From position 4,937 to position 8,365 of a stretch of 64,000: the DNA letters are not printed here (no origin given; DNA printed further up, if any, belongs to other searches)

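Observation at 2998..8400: Codon-usage-discordant block at the 3' flank of tRNA-Ser: orphan pilin, NrnB-like DHH and GGDEF/EAL sensor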

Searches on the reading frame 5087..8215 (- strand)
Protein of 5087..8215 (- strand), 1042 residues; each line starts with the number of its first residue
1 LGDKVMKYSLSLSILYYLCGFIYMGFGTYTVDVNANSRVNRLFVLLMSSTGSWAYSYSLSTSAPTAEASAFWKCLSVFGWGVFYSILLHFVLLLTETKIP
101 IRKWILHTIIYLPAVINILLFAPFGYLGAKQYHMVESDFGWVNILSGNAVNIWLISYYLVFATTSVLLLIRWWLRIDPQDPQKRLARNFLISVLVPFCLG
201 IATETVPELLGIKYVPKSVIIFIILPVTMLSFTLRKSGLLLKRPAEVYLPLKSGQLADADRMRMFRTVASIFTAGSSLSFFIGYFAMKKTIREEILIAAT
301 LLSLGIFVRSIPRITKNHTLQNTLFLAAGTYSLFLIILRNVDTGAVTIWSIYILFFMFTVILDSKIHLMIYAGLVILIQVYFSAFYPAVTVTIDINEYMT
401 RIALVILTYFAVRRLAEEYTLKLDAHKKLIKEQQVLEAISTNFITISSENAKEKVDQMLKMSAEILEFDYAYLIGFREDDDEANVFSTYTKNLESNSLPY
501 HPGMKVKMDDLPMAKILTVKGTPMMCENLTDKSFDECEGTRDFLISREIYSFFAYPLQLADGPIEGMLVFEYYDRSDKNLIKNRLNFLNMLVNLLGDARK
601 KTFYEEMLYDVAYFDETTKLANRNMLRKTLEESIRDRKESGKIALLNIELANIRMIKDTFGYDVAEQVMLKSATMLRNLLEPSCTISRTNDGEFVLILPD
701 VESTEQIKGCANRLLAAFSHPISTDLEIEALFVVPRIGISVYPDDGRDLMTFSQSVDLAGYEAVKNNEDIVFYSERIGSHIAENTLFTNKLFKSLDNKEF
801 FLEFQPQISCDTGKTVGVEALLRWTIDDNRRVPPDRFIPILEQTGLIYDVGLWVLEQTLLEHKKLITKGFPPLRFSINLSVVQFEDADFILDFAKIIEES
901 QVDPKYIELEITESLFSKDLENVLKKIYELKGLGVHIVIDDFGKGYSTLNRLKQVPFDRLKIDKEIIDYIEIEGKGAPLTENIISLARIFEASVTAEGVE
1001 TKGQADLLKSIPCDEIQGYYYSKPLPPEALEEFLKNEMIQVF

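Call 7: search_protein_families(library=pfam, proteins=[window:5087-8215:-])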
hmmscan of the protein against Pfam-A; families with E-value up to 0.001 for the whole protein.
window:5087-8215:- (1042 aa): 3 families
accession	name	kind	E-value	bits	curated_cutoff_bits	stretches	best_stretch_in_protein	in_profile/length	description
PF00563.25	EAL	-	1.8e-66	224.3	31.3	1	789-1024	2-236/236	EAL domain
PF00990.26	GGDEF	-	3.1e-22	79.5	23.8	1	612-766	1-157/161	Diguanylate cyclase, GGDEF domain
PF16927.11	HisKA_7TM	-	7.6e-10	39.4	28.6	1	18-224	4-208/224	N-terminal 7TM region of histidine kinase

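Call 10: search_protein_families(library=ncbifam, proteins=[window:5087-8215:-], max_evalue=1)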
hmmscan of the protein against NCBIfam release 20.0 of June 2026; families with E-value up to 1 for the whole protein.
window:5087-8215:- (1042 aa): 27 families (the best 25 are shown)
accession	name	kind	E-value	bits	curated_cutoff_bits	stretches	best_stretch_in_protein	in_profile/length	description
NF045675.1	PhdiestaseDibA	equivalog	2.4e-83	280.6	980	1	605-1031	196-622/623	phosphodiesterase DibA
NF052458.1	PhdiestGepA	equivalog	1.2e-79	268.5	1200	1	608-1028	421-835/840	phosphodiesterase GepA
NF008467.0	PRK11359.1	equivalog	8.9e-76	255.5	857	1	552-1036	318-794/800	oxygen-sensing cyclic-di-GMP phosphodiesterase DosP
NF007474.0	PRK10060.1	equivalog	1.2e-74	251.8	782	1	605-1037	230-657/663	cyclic di-GMP phosphodiesterase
NF053781.1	cdiGMPphdstlr2612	equivalog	3.6e-60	203.8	1600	1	606-1036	834-1267/1268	Tlr1612 family c-di-GMP phosphodiesterase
NF008807.1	PRK11829.1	equivalog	1.7e-52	178.4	733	1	616-1028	246-656/670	biofilm formation regulator HmsP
NF007839.0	PRK10551.1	equivalog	1.4e-41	142.7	461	1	790-1039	267-515/518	cyclic di-GMP phosphodiesterase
NF052596.1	RR_EAL_PvrR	equivalog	1.7e-40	138.9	580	1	787-1038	143-393/398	response regulator cyclic di-GMP phosphodiesterase PvrR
NF007298.0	PRK09776.1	equivalog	3e-34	118.1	1135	1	611-1029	683-1101/1111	diguanylate cyclase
NF045673.1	c-di-GMPRcptLapD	equivalog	9.3e-29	100.2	1020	1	601-1026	225-646/647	cyclic di-GMP receptor LapD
NF008281.1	PRK11059.1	equivalog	1.7e-24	86.1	663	1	589-1024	197-629/633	RNase E specificity factor CsrD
NF007423.1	PRK09966.1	equivalog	1.2e-19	70.4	325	1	605-762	232-388/390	diguanylate cyclase DgcN/YfiN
NF051476.1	CDiGphdiTpdA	equivalog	5.9e-18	65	1000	1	798-1022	358-568/570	cyclic di-GMP phosphodiesterase TpdA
TIGR00254.1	GGDEF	domain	1.3e-14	54.2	37.4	1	611-773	4-166/168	diguanylate cyclase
NF052265.1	EAL_dom_RimA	equivalog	1.4e-14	54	430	1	918-1025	130-234/248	S6 modification regulatory phosphodiesterase RimA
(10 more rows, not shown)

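Call 30: find_homologous_proteins(query=window:5087-8215:-)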
Query window:5087-8215:- (1042 aa): 103 proteins with E <= 0.001 among 8000 candidates.
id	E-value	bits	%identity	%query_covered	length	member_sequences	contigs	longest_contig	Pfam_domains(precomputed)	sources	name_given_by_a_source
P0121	0.0e+0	2313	100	100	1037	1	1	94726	PF00563.26,PF16927.12,PF00990.27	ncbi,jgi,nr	ncbi:MAG TPA: EAL domain-containing protein [Clostridiaceae bacterium]|nr:EAL domain-containing prot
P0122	0.0e+0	1960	85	99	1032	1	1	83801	PF00563.26,PF16927.12,PF00990.27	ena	-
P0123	0.0e+0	1911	82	99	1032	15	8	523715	PF00563.26,PF16927.12,PF00990.27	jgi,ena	-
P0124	0.0e+0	1911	81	99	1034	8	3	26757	PF00563.26,PF16927.12,PF00990.27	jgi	jgi:diguanylate cyclase (GGDEF)-like protein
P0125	0.0e+0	1878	79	99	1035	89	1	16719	PF00563.26,PF16927.12,PF00990.27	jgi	jgi:diguanylate cyclase (GGDEF)-like protein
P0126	0.0e+0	1850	79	99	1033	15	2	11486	PF00563.26,PF16927.12,PF00990.27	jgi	-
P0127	0.0e+0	1818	77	99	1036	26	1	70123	PF00563.26,PF16927.12,PF00990.27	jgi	-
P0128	0.0e+0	1816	77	99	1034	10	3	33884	PF00563.26,PF16927.12,PF00990.27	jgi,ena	-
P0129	0.0e+0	1780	76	99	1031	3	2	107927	PF00563.26,PF16927.12,PF00990.27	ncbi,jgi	ncbi:MAG: EAL domain-containing protein [Saccharofermentanales bacterium]|jgi:diguanylate cyclase (G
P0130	0.0e+0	1747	75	99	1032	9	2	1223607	PF00563.26,PF16927.12,PF00990.27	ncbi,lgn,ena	-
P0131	0.0e+0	1741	75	99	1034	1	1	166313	PF00563.26,PF16927.12,PF00990.27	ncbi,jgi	ncbi:MAG: EAL domain-containing protein [Lachnospiraceae bacterium]|jgi:diguanylate cyclase (GGDEF)-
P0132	0.0e+0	1714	73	99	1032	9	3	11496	PF00563.26,PF16927.12,PF00990.27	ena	-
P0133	0.0e+0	1627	77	91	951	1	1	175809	PF00563.26,PF00990.27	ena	-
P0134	0.0e+0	1612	70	98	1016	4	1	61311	PF00563.26,PF16927.12,PF00990.27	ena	-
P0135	0.0e+0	1583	73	92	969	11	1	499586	PF00563.26,PF00990.27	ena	-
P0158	0.0e+0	1246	55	99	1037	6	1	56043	PF00563.26,PF16927.12,PF00990.27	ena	-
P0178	0.0e+0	1181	51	99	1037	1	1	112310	PF00563.26,PF16927.12,PF00990.27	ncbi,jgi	ncbi:MAG: EAL domain-containing protein [Thermoleophilia bacterium]|jgi:diguanylate cyclase (GGDEF)-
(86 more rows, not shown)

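Call 32: find_encoding_contigs(protein=P0121, flank=10000, max_places=3)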
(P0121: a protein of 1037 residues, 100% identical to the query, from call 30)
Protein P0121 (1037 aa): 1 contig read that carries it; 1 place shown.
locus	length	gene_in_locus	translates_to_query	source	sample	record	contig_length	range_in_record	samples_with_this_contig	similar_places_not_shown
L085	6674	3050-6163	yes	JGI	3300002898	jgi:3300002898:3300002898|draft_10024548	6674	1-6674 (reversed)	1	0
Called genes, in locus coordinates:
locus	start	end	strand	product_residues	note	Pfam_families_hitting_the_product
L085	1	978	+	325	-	?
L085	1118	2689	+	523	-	PF14286:DHHW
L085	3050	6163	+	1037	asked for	PF16927:HisKA_7TM, PF00990:GGDEF, PF00563:EAL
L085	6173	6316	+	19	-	-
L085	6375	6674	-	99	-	?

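Call 33: find_encoding_contigs(protein=P0122, flank=10000, max_places=3)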
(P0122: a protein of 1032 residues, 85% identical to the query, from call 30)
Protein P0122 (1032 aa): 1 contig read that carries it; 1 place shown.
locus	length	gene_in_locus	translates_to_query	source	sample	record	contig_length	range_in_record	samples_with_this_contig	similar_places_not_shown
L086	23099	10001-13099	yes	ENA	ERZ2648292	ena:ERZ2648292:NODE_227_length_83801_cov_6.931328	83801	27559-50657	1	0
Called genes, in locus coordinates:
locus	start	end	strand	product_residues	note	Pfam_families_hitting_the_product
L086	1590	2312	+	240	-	-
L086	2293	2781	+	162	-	-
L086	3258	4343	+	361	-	PF04392:ABC_sub_bind, PF13458:Peripla_BP_6 (weak), PF13407:Peripla_BP_4 (faint)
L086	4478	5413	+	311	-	PF02653:BPD_transp_2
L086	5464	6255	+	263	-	PF02463:SMC_N (weak), PF00005:ABC_tran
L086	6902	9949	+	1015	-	PF16927:HisKA_7TM, PF00990:GGDEF, PF00563:EAL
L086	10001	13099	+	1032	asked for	PF16927:HisKA_7TM, PF00990:GGDEF, PF00563:EAL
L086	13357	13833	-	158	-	PF03413:PepSY (faint)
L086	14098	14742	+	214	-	PF01712:dNK (weak), PF02223:Thymidylate_kin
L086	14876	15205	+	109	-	PF06153:CdAMP_rec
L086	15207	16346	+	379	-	PF13177:DNA_pol3_delta2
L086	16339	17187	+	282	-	PF04468:PSP1, PF28472:PSP1_3rd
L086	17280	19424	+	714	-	PF09371:Tex_N, PF22706:Tex_central_region, PF14639:YqgF (weak), PF16921:Tex_YqgF, PF14635:HHH_7, PF12836:HHH_3, PF17674:HHH_9, PF00575:S1, +1 more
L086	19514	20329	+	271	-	PF01177:Asp_Glu_race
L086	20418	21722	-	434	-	PF02127:Peptidase_M18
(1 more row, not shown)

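Call 34: find_encoding_contigs(protein=P0123, flank=10000, max_places=4)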
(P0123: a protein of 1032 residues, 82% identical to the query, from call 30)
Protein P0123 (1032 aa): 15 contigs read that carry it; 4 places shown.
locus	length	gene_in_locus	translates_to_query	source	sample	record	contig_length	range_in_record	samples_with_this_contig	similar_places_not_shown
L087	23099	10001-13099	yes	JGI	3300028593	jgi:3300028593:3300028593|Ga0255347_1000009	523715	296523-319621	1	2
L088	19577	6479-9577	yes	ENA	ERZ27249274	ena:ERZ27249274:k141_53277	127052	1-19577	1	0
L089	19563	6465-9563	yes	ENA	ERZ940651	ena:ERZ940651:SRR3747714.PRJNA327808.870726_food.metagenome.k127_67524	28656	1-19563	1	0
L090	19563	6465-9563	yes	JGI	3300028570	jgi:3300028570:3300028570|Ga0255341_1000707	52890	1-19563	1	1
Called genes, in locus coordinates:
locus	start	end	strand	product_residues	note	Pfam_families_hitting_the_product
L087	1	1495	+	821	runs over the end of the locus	PF00704:Glyco_hydro_18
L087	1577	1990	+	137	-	PF05105:Phage_holin_4_1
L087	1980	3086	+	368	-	PF01510:Amidase_2, PF01476:LysM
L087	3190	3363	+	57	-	-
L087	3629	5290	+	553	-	PF01555:N6_N4_Mtase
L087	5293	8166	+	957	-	PF00270:DEAD (weak), PF04851:ResIII, PF18766:SWI2_SNF2, PF27151:YagJ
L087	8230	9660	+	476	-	PF08357:SEFIR, PF13676:TIR_2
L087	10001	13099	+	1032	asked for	PF16927:HisKA_7TM, PF00990:GGDEF, PF00563:EAL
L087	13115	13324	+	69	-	PF02604:PhdYeFM_antitox (weak)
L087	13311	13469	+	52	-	-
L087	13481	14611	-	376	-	PF00990:GGDEF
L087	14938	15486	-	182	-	PF04260:DUF436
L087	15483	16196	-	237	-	PF14278:TetR_C_8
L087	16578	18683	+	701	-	PF03176:MMPL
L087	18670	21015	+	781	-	-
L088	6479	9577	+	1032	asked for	PF16927:HisKA_7TM, PF00990:GGDEF, PF00563:EAL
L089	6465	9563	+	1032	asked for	PF16927:HisKA_7TM, PF00990:GGDEF, PF00563:EAL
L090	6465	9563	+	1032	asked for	PF16927:HisKA_7TM, PF00990:GGDEF, PF00563:EAL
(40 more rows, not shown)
